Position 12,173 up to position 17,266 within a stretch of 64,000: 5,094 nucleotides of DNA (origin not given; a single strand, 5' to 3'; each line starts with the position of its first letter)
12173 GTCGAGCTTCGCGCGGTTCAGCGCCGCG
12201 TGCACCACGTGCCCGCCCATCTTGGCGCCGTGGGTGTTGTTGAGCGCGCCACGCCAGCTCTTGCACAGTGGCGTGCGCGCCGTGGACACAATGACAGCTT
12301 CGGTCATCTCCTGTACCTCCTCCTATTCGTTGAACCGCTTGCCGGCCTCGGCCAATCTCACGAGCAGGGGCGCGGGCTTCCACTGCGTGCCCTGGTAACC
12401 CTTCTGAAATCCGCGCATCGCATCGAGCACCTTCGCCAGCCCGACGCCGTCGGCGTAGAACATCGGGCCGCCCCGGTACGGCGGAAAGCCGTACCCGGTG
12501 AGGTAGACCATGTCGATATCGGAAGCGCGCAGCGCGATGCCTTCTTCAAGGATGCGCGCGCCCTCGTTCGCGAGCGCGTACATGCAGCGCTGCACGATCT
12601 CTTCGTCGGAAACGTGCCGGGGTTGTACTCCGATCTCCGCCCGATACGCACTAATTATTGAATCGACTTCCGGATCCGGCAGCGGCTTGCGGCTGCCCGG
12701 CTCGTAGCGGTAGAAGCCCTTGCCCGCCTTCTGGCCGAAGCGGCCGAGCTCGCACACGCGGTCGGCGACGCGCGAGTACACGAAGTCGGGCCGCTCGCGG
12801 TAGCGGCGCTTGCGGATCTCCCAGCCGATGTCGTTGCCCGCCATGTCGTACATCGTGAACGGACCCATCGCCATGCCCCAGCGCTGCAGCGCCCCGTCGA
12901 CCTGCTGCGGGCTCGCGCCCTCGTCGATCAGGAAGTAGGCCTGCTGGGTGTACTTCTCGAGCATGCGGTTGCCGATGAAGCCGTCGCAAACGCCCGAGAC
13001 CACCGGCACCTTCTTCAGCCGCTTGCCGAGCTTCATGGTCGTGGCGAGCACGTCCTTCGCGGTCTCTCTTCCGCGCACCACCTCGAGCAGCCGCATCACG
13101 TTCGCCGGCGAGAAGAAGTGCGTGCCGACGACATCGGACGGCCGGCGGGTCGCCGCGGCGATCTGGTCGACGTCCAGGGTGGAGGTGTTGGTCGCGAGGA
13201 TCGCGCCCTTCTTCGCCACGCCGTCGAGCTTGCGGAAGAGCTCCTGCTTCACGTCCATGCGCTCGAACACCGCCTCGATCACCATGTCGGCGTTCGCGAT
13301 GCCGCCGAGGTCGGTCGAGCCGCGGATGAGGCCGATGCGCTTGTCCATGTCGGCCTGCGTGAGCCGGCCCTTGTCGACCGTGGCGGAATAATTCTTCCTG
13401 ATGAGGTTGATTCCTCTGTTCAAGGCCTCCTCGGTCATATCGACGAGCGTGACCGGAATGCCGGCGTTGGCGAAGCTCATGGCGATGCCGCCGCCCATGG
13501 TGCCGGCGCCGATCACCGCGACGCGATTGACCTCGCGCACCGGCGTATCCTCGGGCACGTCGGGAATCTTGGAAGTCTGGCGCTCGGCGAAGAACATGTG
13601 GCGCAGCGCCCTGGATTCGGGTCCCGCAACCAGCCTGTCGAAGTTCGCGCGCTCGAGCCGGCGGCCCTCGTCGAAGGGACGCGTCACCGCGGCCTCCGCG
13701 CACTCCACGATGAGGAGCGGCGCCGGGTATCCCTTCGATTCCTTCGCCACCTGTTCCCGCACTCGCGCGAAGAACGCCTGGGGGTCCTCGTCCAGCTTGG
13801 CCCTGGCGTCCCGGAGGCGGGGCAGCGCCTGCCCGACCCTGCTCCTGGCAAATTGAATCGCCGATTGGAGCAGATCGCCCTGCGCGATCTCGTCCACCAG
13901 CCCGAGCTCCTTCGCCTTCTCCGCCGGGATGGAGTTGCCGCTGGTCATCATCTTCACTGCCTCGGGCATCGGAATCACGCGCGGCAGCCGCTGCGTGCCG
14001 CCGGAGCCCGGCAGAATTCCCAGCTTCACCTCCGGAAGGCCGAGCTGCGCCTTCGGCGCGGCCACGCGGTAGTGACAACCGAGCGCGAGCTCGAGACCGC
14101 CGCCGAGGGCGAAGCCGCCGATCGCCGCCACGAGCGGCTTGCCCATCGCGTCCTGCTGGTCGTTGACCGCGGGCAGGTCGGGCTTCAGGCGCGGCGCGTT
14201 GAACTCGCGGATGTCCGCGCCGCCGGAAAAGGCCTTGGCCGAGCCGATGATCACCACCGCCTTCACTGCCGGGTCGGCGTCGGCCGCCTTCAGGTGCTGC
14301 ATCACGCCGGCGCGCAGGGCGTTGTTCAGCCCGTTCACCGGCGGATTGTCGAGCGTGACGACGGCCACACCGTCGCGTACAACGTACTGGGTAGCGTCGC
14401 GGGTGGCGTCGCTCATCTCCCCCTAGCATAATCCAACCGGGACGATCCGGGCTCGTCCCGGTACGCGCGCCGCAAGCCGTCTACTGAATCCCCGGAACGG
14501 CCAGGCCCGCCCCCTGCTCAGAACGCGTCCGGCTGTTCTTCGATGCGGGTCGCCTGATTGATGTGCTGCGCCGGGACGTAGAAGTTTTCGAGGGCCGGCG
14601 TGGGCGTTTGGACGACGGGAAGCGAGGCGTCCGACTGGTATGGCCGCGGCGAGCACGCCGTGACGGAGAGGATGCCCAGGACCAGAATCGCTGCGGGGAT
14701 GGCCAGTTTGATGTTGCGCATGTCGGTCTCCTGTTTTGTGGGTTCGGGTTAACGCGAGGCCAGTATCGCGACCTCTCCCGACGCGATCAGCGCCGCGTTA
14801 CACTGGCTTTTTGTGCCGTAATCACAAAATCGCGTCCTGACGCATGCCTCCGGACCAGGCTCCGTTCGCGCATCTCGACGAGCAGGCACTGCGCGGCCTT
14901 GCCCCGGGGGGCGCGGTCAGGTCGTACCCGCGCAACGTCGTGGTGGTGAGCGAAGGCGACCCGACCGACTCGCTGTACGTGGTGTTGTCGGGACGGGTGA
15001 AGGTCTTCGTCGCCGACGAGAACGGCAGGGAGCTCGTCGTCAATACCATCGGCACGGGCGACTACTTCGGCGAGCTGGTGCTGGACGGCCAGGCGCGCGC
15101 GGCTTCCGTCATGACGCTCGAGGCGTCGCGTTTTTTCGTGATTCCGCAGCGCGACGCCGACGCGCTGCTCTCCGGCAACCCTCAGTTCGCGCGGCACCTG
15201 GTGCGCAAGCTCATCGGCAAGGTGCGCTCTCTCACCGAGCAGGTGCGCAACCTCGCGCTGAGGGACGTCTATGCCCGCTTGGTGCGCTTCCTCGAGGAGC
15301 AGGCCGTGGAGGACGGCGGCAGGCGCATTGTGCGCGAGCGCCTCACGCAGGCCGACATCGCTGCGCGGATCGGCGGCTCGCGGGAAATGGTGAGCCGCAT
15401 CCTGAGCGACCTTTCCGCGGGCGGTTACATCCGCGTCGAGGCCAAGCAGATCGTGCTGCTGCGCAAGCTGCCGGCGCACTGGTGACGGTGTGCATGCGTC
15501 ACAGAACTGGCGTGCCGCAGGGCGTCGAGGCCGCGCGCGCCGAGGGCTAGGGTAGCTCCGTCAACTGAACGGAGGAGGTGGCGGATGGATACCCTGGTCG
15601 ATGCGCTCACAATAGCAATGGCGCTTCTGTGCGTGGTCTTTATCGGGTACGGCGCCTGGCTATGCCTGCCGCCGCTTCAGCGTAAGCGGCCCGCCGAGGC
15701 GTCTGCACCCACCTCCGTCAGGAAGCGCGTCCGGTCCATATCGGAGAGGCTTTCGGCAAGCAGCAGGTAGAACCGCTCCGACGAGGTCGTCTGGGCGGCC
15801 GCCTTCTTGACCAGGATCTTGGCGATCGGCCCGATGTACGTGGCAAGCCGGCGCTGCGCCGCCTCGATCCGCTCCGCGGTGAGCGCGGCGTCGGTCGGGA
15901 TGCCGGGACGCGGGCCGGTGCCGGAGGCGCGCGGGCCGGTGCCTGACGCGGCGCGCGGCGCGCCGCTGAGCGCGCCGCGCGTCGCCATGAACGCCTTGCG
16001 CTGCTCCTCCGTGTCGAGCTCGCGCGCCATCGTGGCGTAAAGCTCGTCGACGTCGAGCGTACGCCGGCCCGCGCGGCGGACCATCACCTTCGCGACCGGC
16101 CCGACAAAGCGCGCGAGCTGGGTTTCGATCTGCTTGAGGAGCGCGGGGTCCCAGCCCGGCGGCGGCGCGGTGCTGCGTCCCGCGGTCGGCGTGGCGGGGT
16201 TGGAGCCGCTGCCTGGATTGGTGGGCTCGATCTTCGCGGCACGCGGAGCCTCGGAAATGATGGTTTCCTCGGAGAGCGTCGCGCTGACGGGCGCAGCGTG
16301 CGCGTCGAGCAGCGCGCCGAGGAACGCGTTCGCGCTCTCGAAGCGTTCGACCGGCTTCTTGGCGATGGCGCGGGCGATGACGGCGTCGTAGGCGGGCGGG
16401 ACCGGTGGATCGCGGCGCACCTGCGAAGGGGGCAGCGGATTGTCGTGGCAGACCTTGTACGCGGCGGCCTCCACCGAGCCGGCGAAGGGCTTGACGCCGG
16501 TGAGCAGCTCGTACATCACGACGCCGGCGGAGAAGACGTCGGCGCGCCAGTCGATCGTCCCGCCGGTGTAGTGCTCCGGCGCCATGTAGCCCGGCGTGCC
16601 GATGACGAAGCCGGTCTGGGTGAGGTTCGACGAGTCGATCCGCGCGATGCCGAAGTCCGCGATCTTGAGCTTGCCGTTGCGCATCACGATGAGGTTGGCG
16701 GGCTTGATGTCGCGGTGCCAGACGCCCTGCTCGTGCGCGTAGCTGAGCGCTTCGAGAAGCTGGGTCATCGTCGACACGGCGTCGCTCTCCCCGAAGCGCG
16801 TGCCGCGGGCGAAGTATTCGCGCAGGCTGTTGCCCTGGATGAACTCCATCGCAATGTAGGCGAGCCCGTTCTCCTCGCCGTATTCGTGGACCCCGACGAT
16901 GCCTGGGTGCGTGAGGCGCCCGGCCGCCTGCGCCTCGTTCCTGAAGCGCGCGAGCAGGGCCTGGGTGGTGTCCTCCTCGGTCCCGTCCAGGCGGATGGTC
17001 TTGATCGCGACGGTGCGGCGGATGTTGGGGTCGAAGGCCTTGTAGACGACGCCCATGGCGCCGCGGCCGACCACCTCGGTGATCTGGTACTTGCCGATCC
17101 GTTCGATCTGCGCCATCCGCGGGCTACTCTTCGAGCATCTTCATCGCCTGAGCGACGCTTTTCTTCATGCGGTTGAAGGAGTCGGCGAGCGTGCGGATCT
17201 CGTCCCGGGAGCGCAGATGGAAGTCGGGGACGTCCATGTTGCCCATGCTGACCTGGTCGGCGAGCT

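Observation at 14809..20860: Four 15-bp TGTGN-N5-NCACA palindromes at fixed promoter spacing form a private CRP-type regulon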

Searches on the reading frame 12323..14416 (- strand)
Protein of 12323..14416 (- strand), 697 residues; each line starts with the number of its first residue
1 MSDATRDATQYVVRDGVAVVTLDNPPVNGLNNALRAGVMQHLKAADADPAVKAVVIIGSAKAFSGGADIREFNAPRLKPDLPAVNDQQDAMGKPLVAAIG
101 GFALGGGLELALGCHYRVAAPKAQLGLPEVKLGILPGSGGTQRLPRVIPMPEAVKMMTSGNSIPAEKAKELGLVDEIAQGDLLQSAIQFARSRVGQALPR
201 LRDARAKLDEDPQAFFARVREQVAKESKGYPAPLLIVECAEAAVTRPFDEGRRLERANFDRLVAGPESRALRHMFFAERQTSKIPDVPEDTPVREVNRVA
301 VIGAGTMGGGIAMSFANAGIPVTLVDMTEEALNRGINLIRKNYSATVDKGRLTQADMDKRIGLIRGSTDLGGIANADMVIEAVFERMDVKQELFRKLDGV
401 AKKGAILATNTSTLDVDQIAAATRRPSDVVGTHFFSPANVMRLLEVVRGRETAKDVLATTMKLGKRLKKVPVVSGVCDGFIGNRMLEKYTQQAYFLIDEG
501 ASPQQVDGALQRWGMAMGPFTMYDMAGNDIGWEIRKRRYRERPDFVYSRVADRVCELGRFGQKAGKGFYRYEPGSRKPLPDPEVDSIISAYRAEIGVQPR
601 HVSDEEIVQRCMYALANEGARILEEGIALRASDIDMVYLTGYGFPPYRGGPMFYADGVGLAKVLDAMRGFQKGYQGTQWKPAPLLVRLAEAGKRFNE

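Call 6: search_protein_families(library=pfam, proteins=[window:12323-14416:-], max_evalue=0.01)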
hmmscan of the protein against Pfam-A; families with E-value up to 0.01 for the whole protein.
window:12323-14416:- (697 aa): 11 families
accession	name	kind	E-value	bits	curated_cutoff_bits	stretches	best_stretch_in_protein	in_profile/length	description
PF02737.24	3HCDH_N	-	2.1e-65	220.4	22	1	299-474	2-177/180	3-hydroxyacyl-CoA dehydrogenase, NAD binding domain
PF00378.25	ECH_1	-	1.8e-40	139.3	27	1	15-205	4-202/251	Enoyl-CoA hydratase/isomerase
PF00725.27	3HCDH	-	1.3e-34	119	22.1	2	479-571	1-97/97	3-hydroxyacyl-CoA dehydrogenase, C-terminal domain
PF16113.10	ECH_2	-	1.8e-21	77.4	27.2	1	18-187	2-181/335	Enoyl-CoA hydratase/isomerase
PF03446.21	NAD_binding_2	-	0.00025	21.5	21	1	298-338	1-41/161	NAD binding domain of 6-phosphogluconate dehydrogenase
PF01343.23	Peptidase_S49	-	0.00067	20.1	24.9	0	90-126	4-40/154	Peptidase family S49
PF07992.20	Pyr_redox_2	-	0.0014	18.5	26.1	1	292-335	142-180/291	Pyridine nucleotide-disulphide oxidoreductase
PF02558.23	ApbA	-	0.0016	18.5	22.2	1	299-333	1-37/150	Ketopantoate reductase PanE/ApbA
PF01266.30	DAO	-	0.0017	18.4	27.9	1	298-342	1-49/353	FAD dependent oxidoreductase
PF03721.20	UDPG_MGDP_dh_N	-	0.0024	17.9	27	1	298-333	2-37/187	UDP-glucose/GDP-mannose dehydrogenase family, NAD binding domain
PF00070.33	Pyr_redox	-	0.0028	18.6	22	1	298-334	1-36/82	Pyridine nucleotide-disulphide oxidoreductase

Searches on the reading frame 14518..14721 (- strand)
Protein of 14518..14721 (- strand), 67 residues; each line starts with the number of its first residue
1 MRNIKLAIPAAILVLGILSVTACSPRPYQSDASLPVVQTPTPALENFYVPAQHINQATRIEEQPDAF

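Call 6: search_protein_families(library=pfam, proteins=[window:14518-14721:-], max_evalue=0.01)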
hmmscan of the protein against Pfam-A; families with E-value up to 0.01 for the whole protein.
window:14518-14721:- (67 aa): 0 families

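Call 51: find_homologous_proteins(query=A4, max_evalue=0.001)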
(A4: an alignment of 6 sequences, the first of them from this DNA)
Query A4 (6 sequences) (67 aa, profile of the alignment): 353 proteins with E <= 0.001 among 8000 candidates; the best 120 are listed.
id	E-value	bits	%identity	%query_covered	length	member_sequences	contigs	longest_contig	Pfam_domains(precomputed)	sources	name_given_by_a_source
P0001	2.5e-26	110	36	84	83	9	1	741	-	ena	-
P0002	2.4e-24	103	47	25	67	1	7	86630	-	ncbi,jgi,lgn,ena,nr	ncbi:MAG TPA: hypothetical protein VMI74_08740 [Burkholderiales bacterium]|nr:hypothetical protein [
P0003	1.1e-23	101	50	30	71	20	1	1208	-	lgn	-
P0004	1.8e-23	100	50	30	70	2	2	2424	-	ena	-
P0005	1.9e-23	100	37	76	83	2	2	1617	-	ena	-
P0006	2.7e-23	100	50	30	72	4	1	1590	-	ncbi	-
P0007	3.0e-23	100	50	30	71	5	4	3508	-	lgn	-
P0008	3.8e-23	99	47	25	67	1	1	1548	-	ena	-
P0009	4.1e-23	99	38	43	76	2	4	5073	-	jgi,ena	-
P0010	4.2e-23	99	40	30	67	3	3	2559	-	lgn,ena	-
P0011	5.4e-23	99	50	30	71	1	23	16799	-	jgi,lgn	jgi:hypothetical protein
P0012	5.6e-23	99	38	43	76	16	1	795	-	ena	-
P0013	8.3e-23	98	42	46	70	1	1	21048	-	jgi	-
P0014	1.2e-22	98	50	30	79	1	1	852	-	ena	-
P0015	1.7e-22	97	41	43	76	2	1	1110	-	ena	-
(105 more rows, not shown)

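Call 53: search_protein_families(library=phrogs, proteins=[window:14518-14721:-], max_evalue=0.01)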
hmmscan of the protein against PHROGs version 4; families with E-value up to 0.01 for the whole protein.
window:14518-14721:- (67 aa): 1 family
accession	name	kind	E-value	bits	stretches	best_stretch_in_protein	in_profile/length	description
phrog_542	-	unknown function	0.0038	18.8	1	5-52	3-54/97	-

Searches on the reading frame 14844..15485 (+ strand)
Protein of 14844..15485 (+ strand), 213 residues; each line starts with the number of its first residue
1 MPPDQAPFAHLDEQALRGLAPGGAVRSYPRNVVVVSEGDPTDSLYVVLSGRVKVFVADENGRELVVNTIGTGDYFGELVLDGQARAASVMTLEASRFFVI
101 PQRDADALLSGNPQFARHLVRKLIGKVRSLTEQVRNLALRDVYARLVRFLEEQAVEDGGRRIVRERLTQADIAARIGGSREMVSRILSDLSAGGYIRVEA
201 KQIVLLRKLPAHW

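Call 6: search_protein_families(library=pfam, proteins=[window:14844-15485:+], max_evalue=0.01)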
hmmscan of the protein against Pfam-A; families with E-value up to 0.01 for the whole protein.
window:14844-15485:+ (213 aa): 10 families
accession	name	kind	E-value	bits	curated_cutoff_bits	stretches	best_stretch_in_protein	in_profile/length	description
PF00027.35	cNMP_binding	-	7.2e-22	77.6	27.5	1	26-110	2-87/89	Cyclic nucleotide-binding domain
PF13545.12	HTH_Crp_2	-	2.7e-11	43.7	27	1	144-206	1-62/70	Crp-like helix-turn-helix domain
PF00325.26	Crp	-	1.6e-05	24.9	21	1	166-195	2-31/32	Bacterial regulatory proteins, crp family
PF15977.11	HTH_46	-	0.0001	22.7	29.3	1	172-210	29-67/68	Winged helix-turn-helix DNA binding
PF12802.13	MarR_2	-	0.00038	21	27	1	166-199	18-53/61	MarR family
PF13412.12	HTH_24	-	0.0026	17.7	21.9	1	166-197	17-48/48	Winged helix-turn-helix DNA-binding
PF04545.22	Sigma70_r4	-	0.0034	17.3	24.1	1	165-188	19-42/50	Sigma-70, region 4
PF24034.1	DUF7343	-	0.0058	16.9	27.6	0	166-197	18-49/62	Domain of unknown function (DUF7343)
PF09339.16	HTH_IclR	-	0.0085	16.3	22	0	164-198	16-50/52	IclR helix-turn-helix domain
PF25213.1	HVO_A0261_N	-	0.0095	16.2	35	0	162-199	20-57/86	HVO_A0261 N-terminal domain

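Call 15: find_related_loci(query=window:14844-15485:+, collection=genome_contigs, flank=8000)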
Query window:14844-15485:+ (213 aa) in genome_contigs; peptide patterns used: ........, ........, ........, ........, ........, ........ (x = any residue, [..] = any of these).
247 stretches matched a pattern; 5 encode a relative of the query (tblastn E <= 1e-3); 5 distinct loci.
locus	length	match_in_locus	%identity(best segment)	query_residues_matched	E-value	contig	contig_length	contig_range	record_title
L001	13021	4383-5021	96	1-213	2e-133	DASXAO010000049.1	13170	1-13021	MAG TPA_asm: Burkholderiales bacterium isolate SMAG_U3768 k141_225370, whole genome shotgun sequence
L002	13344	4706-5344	90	1-213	8e-127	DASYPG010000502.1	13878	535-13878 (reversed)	MAG TPA_asm: Burkholderiales bacterium isolate SMAG_U4450 k141_1002710, whole genome shotgun sequence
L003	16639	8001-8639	89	1-213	6e-125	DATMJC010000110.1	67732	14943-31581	MAG TPA_asm: Burkholderiales bacterium isolate SMAG_U13558 k141_408277, whole genome shotgun sequence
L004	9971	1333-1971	89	1-213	2e-123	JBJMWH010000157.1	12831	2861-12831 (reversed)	MAG: Burkholderiales bacterium isolate 12C18O_168h_50_P13_coass_bin_24 k141_1757049, whole genome shotgun sequence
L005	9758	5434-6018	56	19-213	6e-70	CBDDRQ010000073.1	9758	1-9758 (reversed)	uncultured bacterium isolate s10_2 genome assembly, contig: k141_1275012, whole genome shotgun sequence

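Call 46: find_related_loci(query=A3, collection=genome_contigs, flank=3000)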
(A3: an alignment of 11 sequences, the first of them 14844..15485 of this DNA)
Query A3 (213 aa) in genome_contigs; peptide patterns used: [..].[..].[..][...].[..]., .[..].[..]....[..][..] (x = any residue, [..] = any of these).
599 stretches matched a pattern (row limit reached: there are more); 548 encode a relative of the query (tblastn E <= 1e-3); the best 80 are kept; 80 distinct loci.
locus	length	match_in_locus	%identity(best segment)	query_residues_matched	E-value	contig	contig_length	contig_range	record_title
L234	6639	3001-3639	96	1-213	2e-132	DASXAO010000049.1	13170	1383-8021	MAG TPA_asm: Burkholderiales bacterium isolate SMAG_U3768 k141_225370, whole genome shotgun sequence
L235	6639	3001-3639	90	1-213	7e-126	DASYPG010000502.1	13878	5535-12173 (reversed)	MAG TPA_asm: Burkholderiales bacterium isolate SMAG_U4450 k141_1002710, whole genome shotgun sequence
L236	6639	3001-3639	89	1-213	5e-124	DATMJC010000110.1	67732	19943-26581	MAG TPA_asm: Burkholderiales bacterium isolate SMAG_U13558 k141_408277, whole genome shotgun sequence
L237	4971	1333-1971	89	1-213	1e-122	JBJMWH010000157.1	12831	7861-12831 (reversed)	MAG: Burkholderiales bacterium isolate 12C18O_168h_50_P13_coass_bin_24 k141_1757049, whole genome shotgun sequence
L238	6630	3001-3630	81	4-213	1e-112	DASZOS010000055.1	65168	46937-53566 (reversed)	MAG TPA_asm: Burkholderiales bacterium isolate SMAG_U5951 k141_2733823, whole genome shotgun sequence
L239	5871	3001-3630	72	4-213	1e-101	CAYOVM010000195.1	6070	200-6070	MAG TPA_asm: uncultured Enterobacteriaceae bacterium isolate SRP150892_co2_9 genome assembly, contig: NODE_21294_length_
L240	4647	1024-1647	72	6-213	3e-97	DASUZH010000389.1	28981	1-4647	MAG TPA_asm: Burkholderiales bacterium isolate SMAG_U1917 k141_342617, whole genome shotgun sequence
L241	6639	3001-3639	68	1-213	2e-94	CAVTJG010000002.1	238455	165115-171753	MAG: uncultured beta proteobacterium isolate MFD05684.bin.1.75 genome assembly, contig: contig_106916, whole genome shot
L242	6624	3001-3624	68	6-213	2e-94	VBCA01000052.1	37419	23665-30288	MAG: Betaproteobacteria bacterium isolate BP_5 14_0919_02_20cm_scaffold_826, whole genome shotgun sequence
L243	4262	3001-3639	69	1-213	5e-94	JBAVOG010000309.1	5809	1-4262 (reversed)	MAG: Burkholderiales bacterium isolate MFD02366_ilm_asm_bin19 k127_10491, whole genome shotgun sequence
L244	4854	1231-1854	68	6-213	4e-94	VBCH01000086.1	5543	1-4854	MAG: Betaproteobacteria bacterium isolate BP_12 14_0929_12_40cm_scaffold_13071, whole genome shotgun sequence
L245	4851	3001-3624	68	6-213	2e-93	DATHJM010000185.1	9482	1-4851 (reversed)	MAG TPA_asm: Burkholderiales bacterium isolate SMAG_U12552 k141_229610, whole genome shotgun sequence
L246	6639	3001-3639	69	1-213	3e-93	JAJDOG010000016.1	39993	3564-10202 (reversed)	MAG: Betaproteobacteria bacterium isolate MASabin.6 k141_684519, whole genome shotgun sequence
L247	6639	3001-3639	65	1-213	1e-92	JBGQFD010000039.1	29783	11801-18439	MAG: Gammaproteobacteria bacterium isolate OBJ2_061818_090_61 k141_2377019_length_29783_cov_25.5027, whole genome shotgu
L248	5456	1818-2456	66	1-213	7e-93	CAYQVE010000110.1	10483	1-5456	MAG TPA_asm: uncultured Enterobacteriaceae bacterium isolate binchicken_co185_11 genome assembly, contig: NODE_10684_len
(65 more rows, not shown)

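Call 53: search_protein_families(library=phrogs, proteins=[window:14844-15485:+], max_evalue=0.01)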
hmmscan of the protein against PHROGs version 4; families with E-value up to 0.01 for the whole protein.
window:14844-15485:+ (213 aa): 1 family
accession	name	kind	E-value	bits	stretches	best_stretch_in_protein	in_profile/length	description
phrog_1373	-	transcription regulation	0.0044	18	1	161-189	71-99/166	transcriptional regulator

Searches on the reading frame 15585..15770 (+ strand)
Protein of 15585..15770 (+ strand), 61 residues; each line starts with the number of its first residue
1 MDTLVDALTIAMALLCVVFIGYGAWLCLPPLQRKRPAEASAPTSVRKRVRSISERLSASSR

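Call 53: search_protein_families(library=phrogs, proteins=[window:15585-15770:+], max_evalue=0.01)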
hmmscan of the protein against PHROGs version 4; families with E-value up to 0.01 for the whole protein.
window:15585-15770:+ (61 aa): 0 families

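Call 54: search_protein_families(library=pfam, proteins=[window:15585-15770:+], max_evalue=0.01)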
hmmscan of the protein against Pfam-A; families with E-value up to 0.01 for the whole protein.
window:15585-15770:+ (61 aa): 0 families

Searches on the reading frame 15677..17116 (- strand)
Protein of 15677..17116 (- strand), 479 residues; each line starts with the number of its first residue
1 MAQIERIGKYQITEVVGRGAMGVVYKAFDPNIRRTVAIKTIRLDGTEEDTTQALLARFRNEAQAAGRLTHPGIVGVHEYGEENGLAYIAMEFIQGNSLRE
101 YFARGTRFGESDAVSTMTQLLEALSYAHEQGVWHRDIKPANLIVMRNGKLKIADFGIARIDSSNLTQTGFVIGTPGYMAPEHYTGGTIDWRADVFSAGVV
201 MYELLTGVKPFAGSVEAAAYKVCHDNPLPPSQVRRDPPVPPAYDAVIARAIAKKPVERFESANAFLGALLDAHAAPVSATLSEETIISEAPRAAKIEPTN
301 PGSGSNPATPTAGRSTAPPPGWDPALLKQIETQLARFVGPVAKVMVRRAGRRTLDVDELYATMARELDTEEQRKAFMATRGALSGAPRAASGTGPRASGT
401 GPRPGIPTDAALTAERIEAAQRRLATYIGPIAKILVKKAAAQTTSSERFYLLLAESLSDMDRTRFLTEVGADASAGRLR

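Call 6: search_protein_families(library=pfam, proteins=[window:15677-17116:-], max_evalue=0.01)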
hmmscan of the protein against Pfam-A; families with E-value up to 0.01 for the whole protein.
window:15677-17116:- (479 aa): 4 families
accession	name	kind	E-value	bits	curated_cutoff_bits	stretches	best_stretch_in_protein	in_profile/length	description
PF00069.31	Pkinase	-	1.3e-51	176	31.7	1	10-258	1-251/263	Protein kinase domain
PF07714.23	PK_Tyr_Ser-Thr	-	1.8e-31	109.8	23.1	1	11-258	2-248/258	Protein tyrosine and serine/threonine kinase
PF03109.22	ABC1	-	0.00018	21.2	22.9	1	87-159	144-215/244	ABC1 atypical kinase-like domain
PF01636.29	APH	-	0.0025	18.1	23.2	0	123-158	164-197/239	Phosphotransferase enzyme family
